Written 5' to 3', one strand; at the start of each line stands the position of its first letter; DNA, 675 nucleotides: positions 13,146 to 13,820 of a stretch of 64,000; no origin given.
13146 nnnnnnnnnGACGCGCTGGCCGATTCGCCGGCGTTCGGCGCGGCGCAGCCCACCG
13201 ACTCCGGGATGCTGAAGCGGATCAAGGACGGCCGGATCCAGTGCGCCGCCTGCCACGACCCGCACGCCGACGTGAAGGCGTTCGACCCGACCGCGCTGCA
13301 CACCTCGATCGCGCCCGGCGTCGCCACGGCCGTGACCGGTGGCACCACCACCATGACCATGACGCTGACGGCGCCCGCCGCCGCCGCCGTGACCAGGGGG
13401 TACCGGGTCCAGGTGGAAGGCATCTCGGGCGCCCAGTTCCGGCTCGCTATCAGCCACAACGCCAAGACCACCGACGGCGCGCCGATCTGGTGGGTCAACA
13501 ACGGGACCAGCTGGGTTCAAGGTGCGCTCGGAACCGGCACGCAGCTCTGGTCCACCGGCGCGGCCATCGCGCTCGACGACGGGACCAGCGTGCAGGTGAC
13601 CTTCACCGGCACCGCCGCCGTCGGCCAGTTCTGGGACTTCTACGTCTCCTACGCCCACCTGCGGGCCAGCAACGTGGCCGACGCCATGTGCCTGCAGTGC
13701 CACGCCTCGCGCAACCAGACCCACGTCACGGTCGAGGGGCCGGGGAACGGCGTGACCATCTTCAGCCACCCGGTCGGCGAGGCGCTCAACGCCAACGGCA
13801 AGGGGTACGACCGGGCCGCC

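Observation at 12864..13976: Pentahaem cytochrome whose N-terminus closely mirrors the OmcS inter-subunit ligation motif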

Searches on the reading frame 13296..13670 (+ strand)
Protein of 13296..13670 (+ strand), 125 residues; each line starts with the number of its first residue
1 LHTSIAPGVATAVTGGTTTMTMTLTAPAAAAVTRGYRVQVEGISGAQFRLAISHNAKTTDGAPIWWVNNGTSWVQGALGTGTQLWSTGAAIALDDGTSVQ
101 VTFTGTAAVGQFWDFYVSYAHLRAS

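Call 70: predict_structure(alignment_id=A3)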
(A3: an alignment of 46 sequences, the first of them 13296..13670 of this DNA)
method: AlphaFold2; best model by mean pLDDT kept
length: 125 residues; sequences in the alignment: 46
mean_pLDDT: 94.7   pTM: 0.88
mean pLDDT of the five models: 94.7, 94.4, 93.7, 93.7, 93.1
residues with pLDDT >= 90: 110; 70-90: 10; 50-70: 5; < 50: 0
segments of 3 or more residues with pLDDT < 50: none
pLDDT, mean of each block of 10 residues (from residue 1): 96 95 97 97 98 93 96 97 98 97 98 94 59
secondary structure, 60 per line:
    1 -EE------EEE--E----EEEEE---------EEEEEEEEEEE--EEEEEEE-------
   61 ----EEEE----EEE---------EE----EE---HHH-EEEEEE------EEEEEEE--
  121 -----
elements in order: E10-12 E20-24 E34-44 E47-53 E65-68 E73-75 E100-105 E112-118

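Call 73: fold_search(model_id=the predicted structure, library=pdb)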
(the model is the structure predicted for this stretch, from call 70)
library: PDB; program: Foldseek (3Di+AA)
matches with E <= 10: 192; with E <= 0.001: 0
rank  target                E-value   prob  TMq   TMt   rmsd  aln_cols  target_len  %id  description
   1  7c7z_B                3.1e-01  0.60  0.41  0.19   9.1       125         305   14  Crystal structure of the flagellar junction protein FlgL from Legionella pneumophila (released 2020-08-12)
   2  7c7z_A                3.1e-01  0.60  0.41  0.18   9.1       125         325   14  Crystal structure of the flagellar junction protein FlgL from Legionella pneumophila (released 2020-08-12)
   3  2eak_B                3.1e-01  0.09  0.20  0.19  14.3       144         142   10  Crystal structure of human galectin-9 N-terminal CRD in complex with lactose (released 2007-09-25)
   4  2d4y_A                3.2e-01  0.87  0.45  0.15   6.2       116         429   13  Crystal structure of a 49K fragment of HAP1 (FlgK) (released 2006-11-14)
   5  5yti                  5.5e-01  0.51  0.37  0.16   8.6       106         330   11  Crystal structure of flagellar hook associated protein-3 (HAP-3: Q5ZW61_LEGPH) from Legionella pneumophila (released 2018-01-17)
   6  2d4y_B                6.9e-01  0.75  0.38  0.13   4.5        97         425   10  Crystal structure of a 49K fragment of HAP1 (FlgK) (released 2006-11-14)
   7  4xzp                  7.6e-01  0.05  0.17  0.15  15.3       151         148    9  Crystal structure of the N-terminal domain of human galectin-4 (released 2016-03-02)
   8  3hxl                  8.5e-01  0.15  0.29  0.12   6.9       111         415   22  Crystal Structure of the sheath tail protein (DSY3957) from Desulfitobacterium hafniense, Northeast Structural Genomics  (released 2009-07-07)
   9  5av7_B                8.5e-01  0.04  0.18  0.16  13.6       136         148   18  Crystal structure of Calsepa lectin in complex with bisected glycan (released 2016-04-27)
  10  7mxh_A                1.1e+00  0.08  0.21  0.12  13.0        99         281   14  CD1c with antigen analogue 3 (released 2021-11-17)
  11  6zj3_Sd               1.2e+00  0.08  0.18  0.28   9.8        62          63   10  Cryo-EM structure of the highly atypical cytoplasmic ribosome of Euglena gracilis (released 2020-10-07)
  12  6eks                  1.2e+00  0.04  0.16  0.05  13.8       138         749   14  Vibrio cholerae neuraminidase complexed with oseltamivir carboxylate (released 2017-11-29)
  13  9ezm_A                1.3e+00  0.11  0.30  0.12   8.1       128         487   12  CryoEM structure of the contracted sheath in H. borinquense (released 2024-11-27)
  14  8qpg_TA               1.3e+00  0.03  0.17  0.08  15.3       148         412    9  Turret of Haloferax tailed virus 1 (released 2024-10-09)
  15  2wo1_B                1.5e+00  0.02  0.15  0.12  15.3       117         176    9  Crystal Structure of the EphA4 Ligand Binding Domain (released 2009-10-27)
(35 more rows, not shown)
